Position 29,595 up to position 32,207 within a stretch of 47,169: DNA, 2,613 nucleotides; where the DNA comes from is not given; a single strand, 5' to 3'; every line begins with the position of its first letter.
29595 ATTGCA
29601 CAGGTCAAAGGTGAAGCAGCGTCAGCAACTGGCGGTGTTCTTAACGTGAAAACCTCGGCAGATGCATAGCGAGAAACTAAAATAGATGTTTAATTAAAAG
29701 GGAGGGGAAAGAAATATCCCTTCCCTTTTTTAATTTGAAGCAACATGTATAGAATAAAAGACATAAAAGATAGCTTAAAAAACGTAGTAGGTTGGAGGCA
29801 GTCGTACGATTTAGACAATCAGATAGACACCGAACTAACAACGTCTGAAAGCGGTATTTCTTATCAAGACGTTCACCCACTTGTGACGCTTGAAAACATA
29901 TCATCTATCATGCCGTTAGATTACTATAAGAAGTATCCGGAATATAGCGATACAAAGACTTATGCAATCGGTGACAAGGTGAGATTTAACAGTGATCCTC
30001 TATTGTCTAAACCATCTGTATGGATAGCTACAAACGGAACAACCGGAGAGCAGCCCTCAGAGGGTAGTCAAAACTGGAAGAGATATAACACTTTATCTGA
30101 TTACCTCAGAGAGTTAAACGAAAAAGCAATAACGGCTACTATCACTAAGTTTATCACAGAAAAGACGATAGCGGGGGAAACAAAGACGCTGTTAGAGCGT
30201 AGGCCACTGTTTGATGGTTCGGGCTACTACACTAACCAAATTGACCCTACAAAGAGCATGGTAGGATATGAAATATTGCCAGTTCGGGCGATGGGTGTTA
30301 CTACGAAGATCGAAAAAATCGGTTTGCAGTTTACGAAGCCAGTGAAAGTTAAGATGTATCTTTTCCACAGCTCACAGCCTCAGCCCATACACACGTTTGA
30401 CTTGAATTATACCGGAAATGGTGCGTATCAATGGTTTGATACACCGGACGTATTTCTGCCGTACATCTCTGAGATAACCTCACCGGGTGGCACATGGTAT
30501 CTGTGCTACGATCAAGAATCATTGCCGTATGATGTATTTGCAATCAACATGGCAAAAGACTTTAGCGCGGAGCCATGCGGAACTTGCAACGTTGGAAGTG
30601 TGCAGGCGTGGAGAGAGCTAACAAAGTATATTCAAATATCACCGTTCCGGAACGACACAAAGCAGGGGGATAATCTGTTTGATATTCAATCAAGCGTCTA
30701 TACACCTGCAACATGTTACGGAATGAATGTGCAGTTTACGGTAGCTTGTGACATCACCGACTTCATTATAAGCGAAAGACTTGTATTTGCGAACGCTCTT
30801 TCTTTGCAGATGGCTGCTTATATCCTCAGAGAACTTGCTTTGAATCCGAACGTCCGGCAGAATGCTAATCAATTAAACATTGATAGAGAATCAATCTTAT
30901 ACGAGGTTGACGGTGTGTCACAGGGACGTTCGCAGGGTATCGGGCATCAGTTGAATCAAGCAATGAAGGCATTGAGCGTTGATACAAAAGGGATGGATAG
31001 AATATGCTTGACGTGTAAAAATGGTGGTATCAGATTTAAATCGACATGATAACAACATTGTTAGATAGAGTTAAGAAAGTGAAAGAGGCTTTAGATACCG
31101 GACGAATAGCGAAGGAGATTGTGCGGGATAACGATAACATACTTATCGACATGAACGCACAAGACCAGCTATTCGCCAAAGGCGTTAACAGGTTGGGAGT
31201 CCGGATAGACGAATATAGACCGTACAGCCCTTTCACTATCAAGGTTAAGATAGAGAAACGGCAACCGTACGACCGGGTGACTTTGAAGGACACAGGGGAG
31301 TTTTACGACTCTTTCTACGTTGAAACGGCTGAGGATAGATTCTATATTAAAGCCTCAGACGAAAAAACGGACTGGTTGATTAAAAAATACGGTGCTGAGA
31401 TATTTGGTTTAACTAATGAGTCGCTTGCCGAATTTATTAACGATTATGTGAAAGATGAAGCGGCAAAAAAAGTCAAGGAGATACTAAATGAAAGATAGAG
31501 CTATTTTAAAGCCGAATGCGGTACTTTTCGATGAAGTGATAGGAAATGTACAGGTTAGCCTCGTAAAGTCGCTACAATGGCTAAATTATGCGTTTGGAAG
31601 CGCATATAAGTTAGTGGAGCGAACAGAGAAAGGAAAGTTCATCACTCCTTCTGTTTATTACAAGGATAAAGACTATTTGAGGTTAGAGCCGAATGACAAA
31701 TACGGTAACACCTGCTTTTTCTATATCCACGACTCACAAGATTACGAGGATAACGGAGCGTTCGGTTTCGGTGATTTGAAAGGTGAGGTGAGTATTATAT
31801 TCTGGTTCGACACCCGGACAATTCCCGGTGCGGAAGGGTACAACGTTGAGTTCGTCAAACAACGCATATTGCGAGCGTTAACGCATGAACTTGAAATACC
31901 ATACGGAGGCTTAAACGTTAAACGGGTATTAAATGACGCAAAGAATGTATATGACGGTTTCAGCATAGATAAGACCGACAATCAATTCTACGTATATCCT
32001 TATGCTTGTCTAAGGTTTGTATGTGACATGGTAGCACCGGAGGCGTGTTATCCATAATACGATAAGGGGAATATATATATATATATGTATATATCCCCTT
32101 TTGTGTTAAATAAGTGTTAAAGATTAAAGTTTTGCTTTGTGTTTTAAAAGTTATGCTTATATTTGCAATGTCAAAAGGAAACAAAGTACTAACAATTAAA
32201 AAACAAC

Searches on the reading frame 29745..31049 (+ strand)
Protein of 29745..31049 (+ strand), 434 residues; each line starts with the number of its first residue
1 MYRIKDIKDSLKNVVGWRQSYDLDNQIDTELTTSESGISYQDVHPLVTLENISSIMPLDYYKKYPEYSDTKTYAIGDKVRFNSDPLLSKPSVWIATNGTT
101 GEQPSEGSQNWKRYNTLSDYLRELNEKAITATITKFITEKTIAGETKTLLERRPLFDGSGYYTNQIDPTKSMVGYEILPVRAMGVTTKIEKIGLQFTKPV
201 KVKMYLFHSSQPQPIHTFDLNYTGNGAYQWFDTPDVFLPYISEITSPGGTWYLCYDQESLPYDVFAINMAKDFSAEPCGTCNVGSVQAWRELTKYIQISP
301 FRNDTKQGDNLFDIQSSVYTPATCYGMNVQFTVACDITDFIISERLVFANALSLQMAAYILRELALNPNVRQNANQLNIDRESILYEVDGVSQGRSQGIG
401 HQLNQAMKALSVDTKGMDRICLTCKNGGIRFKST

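Call 16: search_protein_families(library=phrogs, proteins=[window:29745-31049:+], max_evalue=0.01)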
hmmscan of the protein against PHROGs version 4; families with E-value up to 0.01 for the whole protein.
window:29745-31049:+ (434 aa): 2 families
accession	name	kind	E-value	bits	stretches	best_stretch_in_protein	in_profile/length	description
phrog_8189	-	unknown function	3e-153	511.8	1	1-433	1-419/421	-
phrog_32171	-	unknown function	0.0067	17.1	0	1-58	1-59/211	-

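Call 17: search_protein_families(library=pfam, proteins=[window:29745-31049:+], max_evalue=0.1)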
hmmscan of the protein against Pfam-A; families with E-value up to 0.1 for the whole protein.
window:29745-31049:+ (434 aa): 0 families

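Call 48: search_solved_structures(query=window:29745-31049:+, max_evalue=1)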
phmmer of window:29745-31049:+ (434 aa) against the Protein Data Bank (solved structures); distinct sequences matched with E-value up to 1: 5.
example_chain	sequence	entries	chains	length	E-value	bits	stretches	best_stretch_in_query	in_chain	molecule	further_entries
9wwa_I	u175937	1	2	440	5.2e-137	460.4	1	1-434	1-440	adaptor protein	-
8cnc_A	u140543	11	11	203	0.79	11.7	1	210-273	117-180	Methyltransferase N6AMT1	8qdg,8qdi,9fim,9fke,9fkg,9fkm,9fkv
6h1d_A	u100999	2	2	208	0.84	11.6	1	210-273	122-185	HemK methyltransferase family member 2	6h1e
6khs_A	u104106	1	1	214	0.89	11.6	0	210-273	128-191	Methyltransferase N6AMT1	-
6k0x_A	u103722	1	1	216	0.91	11.5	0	210-273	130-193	Methyltransferase N6AMT1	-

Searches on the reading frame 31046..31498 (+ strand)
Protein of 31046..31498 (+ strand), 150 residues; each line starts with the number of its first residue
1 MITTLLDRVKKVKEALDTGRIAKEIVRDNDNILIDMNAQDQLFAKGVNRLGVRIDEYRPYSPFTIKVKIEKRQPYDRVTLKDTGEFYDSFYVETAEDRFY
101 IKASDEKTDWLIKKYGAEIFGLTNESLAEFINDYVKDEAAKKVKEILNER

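Call 16: search_protein_families(library=phrogs, proteins=[window:31046-31498:+], max_evalue=0.01)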
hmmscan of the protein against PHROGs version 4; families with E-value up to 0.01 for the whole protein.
window:31046-31498:+ (150 aa): 2 families
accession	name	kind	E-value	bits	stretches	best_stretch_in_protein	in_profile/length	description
phrog_6195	-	tail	9e-51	172.6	1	6-148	8-146/147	tail protein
phrog_23482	-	unknown function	0.005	17.7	0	104-134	5-35/57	-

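Call 17: search_protein_families(library=pfam, proteins=[window:31046-31498:+], max_evalue=0.1)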
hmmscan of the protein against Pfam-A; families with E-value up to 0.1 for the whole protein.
window:31046-31498:+ (150 aa): 3 families
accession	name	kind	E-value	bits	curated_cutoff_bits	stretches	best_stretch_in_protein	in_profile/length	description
PF22025.1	ThiI_fer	-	0.0073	17.2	25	0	87-124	34-70/72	ThiI ferredoxin-like domain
PF16912.11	Glu_dehyd_C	-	0.046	13.6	34.9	1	10-51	133-174/211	Glucose dehydrogenase C-terminus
PF11411.13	DNA_ligase_IV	-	0.066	13.8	22.1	0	85-97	11-23/34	DNA ligase IV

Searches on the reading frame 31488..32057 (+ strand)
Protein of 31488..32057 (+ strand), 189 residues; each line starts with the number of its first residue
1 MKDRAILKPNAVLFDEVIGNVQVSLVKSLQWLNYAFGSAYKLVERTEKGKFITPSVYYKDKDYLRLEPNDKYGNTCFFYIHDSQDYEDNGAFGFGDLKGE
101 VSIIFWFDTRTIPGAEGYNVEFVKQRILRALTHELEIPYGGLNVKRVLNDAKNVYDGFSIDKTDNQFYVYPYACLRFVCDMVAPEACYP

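Call 16: search_protein_families(library=phrogs, proteins=[window:31488-32057:+], max_evalue=0.01)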
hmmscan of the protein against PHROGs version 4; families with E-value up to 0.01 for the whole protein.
window:31488-32057:+ (189 aa): 1 family
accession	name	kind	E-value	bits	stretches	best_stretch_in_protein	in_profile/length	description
phrog_8145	-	unknown function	2.4e-59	201.6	1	1-187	4-191/192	-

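Call 17: search_protein_families(library=pfam, proteins=[window:31488-32057:+], max_evalue=0.1)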
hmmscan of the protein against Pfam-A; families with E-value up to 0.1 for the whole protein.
window:31488-32057:+ (189 aa): 0 families

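Call 92: search_dna_similar(query=window:31488-32057:+, collection=phages, mode=protein, max_rows=40, rows=spread, max_evalue=0.001)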
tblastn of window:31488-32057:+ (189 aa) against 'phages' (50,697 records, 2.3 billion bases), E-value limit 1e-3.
Records with a match: 45; places in all: 45; records where one place covers at least 80% of the query: 45.
Best place of each record, by identity: 95-99% 4; 80-90% 2; 60-80% 17; <60% 22.
By first word of the organism name: Bacteroides 31; Parabacteroides 6; Croceibacter 4; Elizabethkingia 1; Bacteriophage 1; Alistipes 1; Flavobacterium 1.
By host as written in the record: Bacteroides fragilis 5; Croceibacter atlanticus HTCC2559 4; Bacteroides fragilis DA486 3; Bacteroides fragilis CSC10 3; Bacteroides fragilis DA503 3; Parabacteroides distasonis DA691 3; Bacteroides fragilis DA695 2; Bacteroides fragilis DA698 2; and 17 more.
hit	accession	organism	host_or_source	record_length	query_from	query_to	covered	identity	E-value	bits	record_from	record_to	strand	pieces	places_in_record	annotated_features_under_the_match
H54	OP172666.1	Bacteroides phage BF486P1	Bacteroides fragilis DA486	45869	1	189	100%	96.8%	2e-120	379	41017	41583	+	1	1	hypothetical protein (x2)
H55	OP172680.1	Bacteroides phage BK649P1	Bacteroides ovatus BSC649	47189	1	189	100%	96.3%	3e-120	379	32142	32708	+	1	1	hypothetical protein (x2)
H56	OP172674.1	Bacteroides phage BF695P3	Bacteroides fragilis DA695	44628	1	189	100%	95.2%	1e-119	377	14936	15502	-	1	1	hypothetical protein (x2)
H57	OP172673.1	Bacteroides phage BF695P2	Bacteroides fragilis DA695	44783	1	189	100%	95.2%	1e-119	377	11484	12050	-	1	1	hypothetical protein (x2)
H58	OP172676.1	Bacteroides phage BF698P3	Bacteroides fragilis DA698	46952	1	189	100%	89.9%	2e-112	357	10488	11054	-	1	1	hypothetical protein (x2)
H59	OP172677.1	Bacteroides phage BF702P1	Bacteroides fragilis DA702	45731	1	188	99%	69.8%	6e-86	281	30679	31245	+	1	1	hypothetical protein (x2)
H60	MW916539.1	Bacteroides phage GEC_vB_Bfr_VA7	Bacteroides fragilis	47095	1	188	99%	69.3%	1e-85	280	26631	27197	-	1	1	hypothetical protein | putative virion morphogenesis protein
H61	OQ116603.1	Bacteroides phage vB_BfrS_UZM3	Bacteroides fragilis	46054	1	188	99%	69.3%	3e-85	279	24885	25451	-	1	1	hypothetical protein | tail protein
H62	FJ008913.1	Bacteroides phage B40-8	Bacteroides fragilis HSP40 (ATCC 51477)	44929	1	188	99%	69.3%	3e-85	279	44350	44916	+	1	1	hypothetical protein | hypothetical phage protein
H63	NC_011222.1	Bacteroides phage B40-8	Bacteroides fragilis HSP40 (ATCC 51477)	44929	1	188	99%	69.3%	3e-85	279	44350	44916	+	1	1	hypothetical protein | tail protein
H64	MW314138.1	Bacteroides phage vB_BfraS_NCTC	Bacteroides fragilis NCTC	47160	1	188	99%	69.3%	3e-85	279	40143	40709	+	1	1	hypothetical protein (x2)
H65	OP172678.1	Bacteroides phage BF766P1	Bacteroides fragilis DA766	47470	1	188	99%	69.3%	3e-85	279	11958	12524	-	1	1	hypothetical protein (x2)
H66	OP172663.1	Bacteroides phage BF10P2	Bacteroides fragilis CSC10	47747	1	188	99%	69.3%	3e-85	279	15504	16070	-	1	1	hypothetical protein (x3)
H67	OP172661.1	Bacteroides phage BF8P1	Bacteroides fragilis TSN8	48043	1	188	99%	69.3%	3e-85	279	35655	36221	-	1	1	hypothetical protein (x2)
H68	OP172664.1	Bacteroides phage BF10P3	Bacteroides fragilis CSC10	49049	1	188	99%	69.3%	3e-85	279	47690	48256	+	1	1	hypothetical protein (x2)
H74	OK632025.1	Elizabethkingia phage TCUEAP2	Elizabethkingia anophelis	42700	10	187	94%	37.8%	3e-30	121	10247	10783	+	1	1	hypothetical protein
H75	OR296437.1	Bacteroides phage C1_85S2P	Bacteroides uniformis MB20-85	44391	3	187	98%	35.6%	6e-33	129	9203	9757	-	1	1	hypothetical protein | virion morphogenesis protein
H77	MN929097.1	Parabacteroides phage PDS1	Parabacteroides distasonis APCS2/PD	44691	3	187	98%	35.6%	1e-32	128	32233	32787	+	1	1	hypothetical protein | virion morphogenesis protein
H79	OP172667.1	Bacteroides phage BF486P2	Bacteroides fragilis DA486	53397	7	187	96%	34.7%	1e-24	105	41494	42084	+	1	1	hypothetical protein (x2)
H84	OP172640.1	Alistipes phage AS73P1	Alistipes shahii DA73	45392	9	187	95%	34.4%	1e-27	114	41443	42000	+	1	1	hypothetical protein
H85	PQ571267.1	Bacteroides phage BKO1-3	Bacteroides koreensis HM3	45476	5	187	97%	32.7%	2e-26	110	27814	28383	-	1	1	hypothetical protein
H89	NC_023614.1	Croceibacter phage P2559Y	Croceibacter atlanticus HTCC2559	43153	1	177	94%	27.4%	1e-17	85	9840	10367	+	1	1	hypothetical protein | tail protein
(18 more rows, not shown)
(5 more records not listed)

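Call 93: get_annotated_region(hit=H77, flank=9000)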
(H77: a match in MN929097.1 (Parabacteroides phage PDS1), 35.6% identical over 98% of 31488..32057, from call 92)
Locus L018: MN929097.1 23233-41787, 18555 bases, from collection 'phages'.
description: Parabacteroides phage PDS1, complete genome.
organism: Parabacteroides phage PDS1 (NCBI taxid 2709316)
taxonomy: Viruses; Duplodnaviria; Heunggongvirae; Uroviricota; Caudoviricetes
host: Parabacteroides distasonis APCS2/PD; source: human feces; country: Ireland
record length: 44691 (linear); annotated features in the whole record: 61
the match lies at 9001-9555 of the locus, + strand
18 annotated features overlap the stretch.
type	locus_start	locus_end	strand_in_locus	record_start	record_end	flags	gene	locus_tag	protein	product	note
CDS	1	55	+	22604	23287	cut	-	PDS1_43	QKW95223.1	RNA polymerase sigma factor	gp_43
CDS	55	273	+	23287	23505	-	-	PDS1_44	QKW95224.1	hypothetical protein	gp_44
CDS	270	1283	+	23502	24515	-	-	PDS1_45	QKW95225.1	terminase large subunit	gp_45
CDS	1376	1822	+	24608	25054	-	-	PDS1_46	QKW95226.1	terminase large subunit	gp_46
CDS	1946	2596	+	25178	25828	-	-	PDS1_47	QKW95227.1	putative tail protein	gp_47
CDS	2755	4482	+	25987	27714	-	-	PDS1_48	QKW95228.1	portal protein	gp_48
CDS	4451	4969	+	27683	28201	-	-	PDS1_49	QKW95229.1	inner membrane protein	gp_49; TolA inner membrane protein, similar to TonB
CDS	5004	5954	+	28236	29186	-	-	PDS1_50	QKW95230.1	putative capsid associated protein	gp_50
CDS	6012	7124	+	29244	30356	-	-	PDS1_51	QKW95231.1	major capsid protein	gp_51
CDS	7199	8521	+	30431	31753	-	-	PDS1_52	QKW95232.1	hypothetical protein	gp_52; hypothetical phage protein, Bacteroides phage B40-8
CDS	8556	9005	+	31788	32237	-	-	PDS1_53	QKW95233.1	virion morphogenesis protein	gp_53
CDS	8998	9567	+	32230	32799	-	-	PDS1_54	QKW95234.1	hypothetical protein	gp_54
CDS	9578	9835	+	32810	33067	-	-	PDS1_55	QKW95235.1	protein of unknown function DUF1360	gp_55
CDS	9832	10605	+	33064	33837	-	-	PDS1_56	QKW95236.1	hypothetical protein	gp_56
CDS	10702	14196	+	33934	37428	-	-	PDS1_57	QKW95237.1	tail tape-measure protein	gp_57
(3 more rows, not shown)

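Call 94: get_annotated_region(hit=H74, flank=9000)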
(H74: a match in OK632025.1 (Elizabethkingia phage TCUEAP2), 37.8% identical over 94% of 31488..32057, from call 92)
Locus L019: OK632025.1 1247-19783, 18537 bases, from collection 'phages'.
description: Elizabethkingia phage TCUEAP2, complete genome.
organism: Elizabethkingia phage TCUEAP2 (NCBI taxid 2894302)
taxonomy: Viruses; Duplodnaviria; Heunggongvirae; Uroviricota; Caudoviricetes
host: Elizabethkingia anophelis; source: wastewater samples; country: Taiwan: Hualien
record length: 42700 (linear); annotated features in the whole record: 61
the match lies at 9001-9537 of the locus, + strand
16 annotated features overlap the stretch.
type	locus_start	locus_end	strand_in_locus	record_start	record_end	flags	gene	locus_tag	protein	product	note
CDS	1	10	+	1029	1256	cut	-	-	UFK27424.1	hypothetical protein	-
CDS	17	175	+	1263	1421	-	-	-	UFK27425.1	hypothetical protein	-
CDS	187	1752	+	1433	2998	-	-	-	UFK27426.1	terminase large subunit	-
CDS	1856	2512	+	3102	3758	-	-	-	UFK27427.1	tail major protein 2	-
CDS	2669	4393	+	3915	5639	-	-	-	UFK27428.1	major protein 3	major protein 3 (MP3)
CDS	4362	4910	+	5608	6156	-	-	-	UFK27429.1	hypothetical protein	-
CDS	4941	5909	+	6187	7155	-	-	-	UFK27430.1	capsid associated protein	-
CDS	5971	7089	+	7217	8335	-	-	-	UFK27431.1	major protein 1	major protein 1 (MP1)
CDS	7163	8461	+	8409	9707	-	-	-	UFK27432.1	hypothetical protein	-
CDS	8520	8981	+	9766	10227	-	-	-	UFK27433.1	hypothetical protein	-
CDS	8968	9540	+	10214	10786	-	-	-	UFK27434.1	hypothetical protein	-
CDS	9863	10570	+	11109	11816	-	-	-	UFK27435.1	tail assembly chaperone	-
CDS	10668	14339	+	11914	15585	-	-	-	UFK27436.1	tail length tape-measure protein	-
CDS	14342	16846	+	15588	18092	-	-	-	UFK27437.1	hypothetical protein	-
CDS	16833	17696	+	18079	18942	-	-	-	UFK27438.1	tail fiber protein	-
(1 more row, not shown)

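Call 95: get_annotated_region(hit=H89, flank=9000)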
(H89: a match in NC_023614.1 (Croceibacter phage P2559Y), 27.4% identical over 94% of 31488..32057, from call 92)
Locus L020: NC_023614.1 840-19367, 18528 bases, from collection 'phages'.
description: Croceibacter phage P2559Y, complete genome.
organism: Croceibacter phage P2559Y (NCBI taxid 1327037)
taxonomy: Viruses; Duplodnaviria; Heunggongvirae; Uroviricota; Caudoviricetes
host: Croceibacter atlanticus HTCC2559; source: seawater; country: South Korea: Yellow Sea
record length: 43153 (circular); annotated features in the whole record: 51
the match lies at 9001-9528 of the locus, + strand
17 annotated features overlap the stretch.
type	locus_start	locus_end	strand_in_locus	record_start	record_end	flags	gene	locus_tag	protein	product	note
CDS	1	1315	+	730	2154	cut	-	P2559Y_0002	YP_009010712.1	terminase large subunit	-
CDS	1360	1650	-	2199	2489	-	-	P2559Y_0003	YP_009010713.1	hypothetical protein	-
CDS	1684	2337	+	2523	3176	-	-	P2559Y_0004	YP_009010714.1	major head protein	-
CDS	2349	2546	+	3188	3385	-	-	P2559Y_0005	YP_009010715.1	hypothetical protein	-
CDS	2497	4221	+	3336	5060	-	-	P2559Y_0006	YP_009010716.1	portal protein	-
CDS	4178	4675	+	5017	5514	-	-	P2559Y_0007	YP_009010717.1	hypothetical protein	-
CDS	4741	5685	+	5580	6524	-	-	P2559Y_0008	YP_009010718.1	virion structural protein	-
CDS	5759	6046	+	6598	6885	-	-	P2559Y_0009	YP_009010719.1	hypothetical protein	-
CDS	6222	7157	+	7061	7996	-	-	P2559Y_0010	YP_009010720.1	virion structural protein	-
CDS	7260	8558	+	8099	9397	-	-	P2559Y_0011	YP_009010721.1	hypothetical protein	-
CDS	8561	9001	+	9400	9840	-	-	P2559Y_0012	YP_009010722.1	tail protein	-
CDS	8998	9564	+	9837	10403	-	-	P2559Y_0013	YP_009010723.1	hypothetical protein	-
CDS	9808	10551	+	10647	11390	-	-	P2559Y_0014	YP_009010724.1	virion structural protein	-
CDS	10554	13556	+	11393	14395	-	-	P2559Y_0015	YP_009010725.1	tail length tape measure protein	-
CDS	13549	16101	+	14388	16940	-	-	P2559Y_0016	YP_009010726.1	hypothetical protein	-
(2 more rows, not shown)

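Call 96: get_annotated_region(hit=H79, flank=6000)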
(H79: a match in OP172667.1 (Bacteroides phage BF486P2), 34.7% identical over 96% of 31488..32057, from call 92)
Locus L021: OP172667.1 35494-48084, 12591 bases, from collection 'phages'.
description: Bacteroides phage BF486P2, complete genome.
organism: Bacteroides phage BF486P2 (NCBI taxid 2968550)
taxonomy: Viruses; Duplodnaviria; Heunggongvirae; Uroviricota; Caudoviricetes
host: Bacteroides fragilis DA486; source: municipal sewage; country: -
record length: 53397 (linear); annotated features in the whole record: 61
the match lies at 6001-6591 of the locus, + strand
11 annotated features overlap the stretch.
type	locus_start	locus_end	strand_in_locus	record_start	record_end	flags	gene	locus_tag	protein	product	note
CDS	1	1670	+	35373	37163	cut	-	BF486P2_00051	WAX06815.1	hypothetical protein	-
CDS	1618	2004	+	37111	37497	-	-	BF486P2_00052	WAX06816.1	hypothetical protein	-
CDS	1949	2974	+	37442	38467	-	-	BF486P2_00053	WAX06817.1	hypothetical protein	-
CDS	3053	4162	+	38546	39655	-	-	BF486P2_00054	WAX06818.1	hypothetical protein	-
CDS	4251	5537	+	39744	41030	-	-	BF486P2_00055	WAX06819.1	hypothetical protein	-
CDS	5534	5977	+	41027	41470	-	-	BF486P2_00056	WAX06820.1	hypothetical protein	-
CDS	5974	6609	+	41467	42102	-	-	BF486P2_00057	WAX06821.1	hypothetical protein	-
CDS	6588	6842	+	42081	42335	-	-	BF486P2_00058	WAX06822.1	hypothetical protein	-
CDS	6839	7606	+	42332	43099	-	-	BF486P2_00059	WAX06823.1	hypothetical protein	-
CDS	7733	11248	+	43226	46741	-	-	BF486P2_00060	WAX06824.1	hypothetical protein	-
CDS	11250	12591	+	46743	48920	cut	-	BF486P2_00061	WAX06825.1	hypothetical protein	-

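Call 97: get_annotated_region(hit=H84, flank=6000)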
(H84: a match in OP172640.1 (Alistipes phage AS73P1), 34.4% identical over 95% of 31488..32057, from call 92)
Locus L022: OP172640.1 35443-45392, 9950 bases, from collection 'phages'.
description: Alistipes phage AS73P1, complete genome.
organism: Alistipes phage AS73P1 (NCBI taxid 2968529)
taxonomy: Viruses; Duplodnaviria; Heunggongvirae; Uroviricota; Caudoviricetes
host: Alistipes shahii DA73; source: municipal sewage; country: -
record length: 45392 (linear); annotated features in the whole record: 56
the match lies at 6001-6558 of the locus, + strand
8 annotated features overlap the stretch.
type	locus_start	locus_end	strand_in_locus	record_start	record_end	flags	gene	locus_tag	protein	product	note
CDS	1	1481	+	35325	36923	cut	-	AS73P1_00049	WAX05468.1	hypothetical protein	-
CDS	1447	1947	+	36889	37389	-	-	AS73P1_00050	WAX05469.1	hypothetical protein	-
CDS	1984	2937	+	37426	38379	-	-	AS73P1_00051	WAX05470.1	hypothetical protein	-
CDS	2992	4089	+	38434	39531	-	-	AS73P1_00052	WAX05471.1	hypothetical protein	-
CDS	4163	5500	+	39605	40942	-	-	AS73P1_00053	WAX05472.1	hypothetical protein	-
CDS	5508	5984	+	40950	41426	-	-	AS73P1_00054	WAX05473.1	hypothetical protein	-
CDS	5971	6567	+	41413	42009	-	-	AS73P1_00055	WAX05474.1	hypothetical protein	-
CDS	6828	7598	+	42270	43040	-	-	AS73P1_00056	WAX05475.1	hypothetical protein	-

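Call 98: get_annotated_region(hit=H85, flank=6000)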
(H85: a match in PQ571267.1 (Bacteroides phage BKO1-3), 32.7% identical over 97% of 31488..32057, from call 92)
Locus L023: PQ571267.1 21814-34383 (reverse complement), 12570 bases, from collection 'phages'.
description: Bacteroides phage BKO1-3, complete genome.
organism: Bacteroides phage BKO1-3 (NCBI taxid 3385215)
taxonomy: Viruses
host: Bacteroides koreensis HM3; source: sewage from septic tank; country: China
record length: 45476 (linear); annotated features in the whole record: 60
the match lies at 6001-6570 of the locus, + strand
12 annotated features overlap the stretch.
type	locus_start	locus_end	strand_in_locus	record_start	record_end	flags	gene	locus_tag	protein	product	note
CDS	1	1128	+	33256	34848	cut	-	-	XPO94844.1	portal protein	BKO1-3_gp40; BKO1-3_gp40; Annot2=(hmm profile search-phrog [Rank2]) phrog_7376 portal protein;Annot3=(structure ...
CDS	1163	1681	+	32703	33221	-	-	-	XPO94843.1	hypothetical protein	BKO1-3_gp39; BKO1-3_gp39; None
CDS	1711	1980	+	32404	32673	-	-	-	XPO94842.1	hypothetical protein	BKO1-3_gp38; BKO1-3_gp38; None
CDS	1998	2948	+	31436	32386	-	-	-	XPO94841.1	virion structural protein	BKO1-3_gp37; BKO1-3_gp37; None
CDS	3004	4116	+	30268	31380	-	-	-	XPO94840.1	virion structural protein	BKO1-3_gp36; BKO1-3_gp36; Annot2=(hmm profile search-phrog [Rank2]) phrog_7231 virion structural ...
CDS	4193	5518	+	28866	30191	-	-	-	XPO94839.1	hypothetical protein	BKO1-3_gp35; BKO1-3_gp35; None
CDS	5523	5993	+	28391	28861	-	-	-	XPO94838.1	tail protein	BKO1-3_gp34; BKO1-3_gp34; Annot2=(structure alignment-afuniprot50) AF-A0A0D0FSZ9-F1-model_v4 Contig93;Annot3=(structure ...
CDS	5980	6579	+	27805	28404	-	-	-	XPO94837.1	hypothetical protein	BKO1-3_gp33; BKO1-3_gp33; None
CDS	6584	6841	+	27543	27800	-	-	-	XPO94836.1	hypothetical protein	BKO1-3_gp32; BKO1-3_gp32; None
CDS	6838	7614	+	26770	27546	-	-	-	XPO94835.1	virion structural protein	BKO1-3_gp31; BKO1-3_gp31; Annot2=(hmm profile search-phrog [Rank2]) phrog_8914 virion structural protein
CDS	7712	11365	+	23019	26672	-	-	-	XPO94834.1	tail length tape measure protein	BKO1-3_gp30; BKO1-3_gp30; None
CDS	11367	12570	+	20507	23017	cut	-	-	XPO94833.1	hypothetical protein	BKO1-3_gp29; BKO1-3_gp29; None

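Call 99: get_annotated_region(hit=H75, flank=6000)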
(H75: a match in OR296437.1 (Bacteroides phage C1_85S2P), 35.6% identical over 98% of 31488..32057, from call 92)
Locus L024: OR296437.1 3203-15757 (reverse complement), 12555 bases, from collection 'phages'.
description: Bacteroides phage C1_85S2P, complete genome.
organism: Bacteroides phage C1_85S2P (NCBI taxid 3070807)
taxonomy: Viruses; Duplodnaviria; Heunggongvirae; Uroviricota; Caudoviricetes
host: Bacteroides uniformis MB20-85; source: phage plaques of the host; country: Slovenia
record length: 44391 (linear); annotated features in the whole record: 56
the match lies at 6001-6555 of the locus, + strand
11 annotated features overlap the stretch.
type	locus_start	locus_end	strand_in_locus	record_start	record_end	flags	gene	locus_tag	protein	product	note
CDS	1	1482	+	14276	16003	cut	-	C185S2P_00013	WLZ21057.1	portal protein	-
CDS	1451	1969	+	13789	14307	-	-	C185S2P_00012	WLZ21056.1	inner membrane protein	-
CDS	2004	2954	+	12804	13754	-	-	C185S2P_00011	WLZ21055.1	putative capsid associated protein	-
CDS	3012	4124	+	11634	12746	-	-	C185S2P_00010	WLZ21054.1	major capsid protein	-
CDS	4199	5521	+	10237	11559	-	-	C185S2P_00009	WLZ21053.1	hypothetical protein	-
CDS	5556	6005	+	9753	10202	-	-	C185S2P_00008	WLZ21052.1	virion morphogenesis protein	-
CDS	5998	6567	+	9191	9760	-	-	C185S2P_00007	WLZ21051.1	hypothetical protein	-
CDS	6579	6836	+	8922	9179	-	-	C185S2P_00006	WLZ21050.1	hypothetical protein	protein of unknown function DUF1360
CDS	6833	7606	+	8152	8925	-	-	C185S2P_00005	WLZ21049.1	hypothetical protein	-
CDS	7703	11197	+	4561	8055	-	-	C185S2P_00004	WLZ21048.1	tail tape-measure protein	-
CDS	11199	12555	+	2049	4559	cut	-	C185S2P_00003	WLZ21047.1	hypothetical protein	-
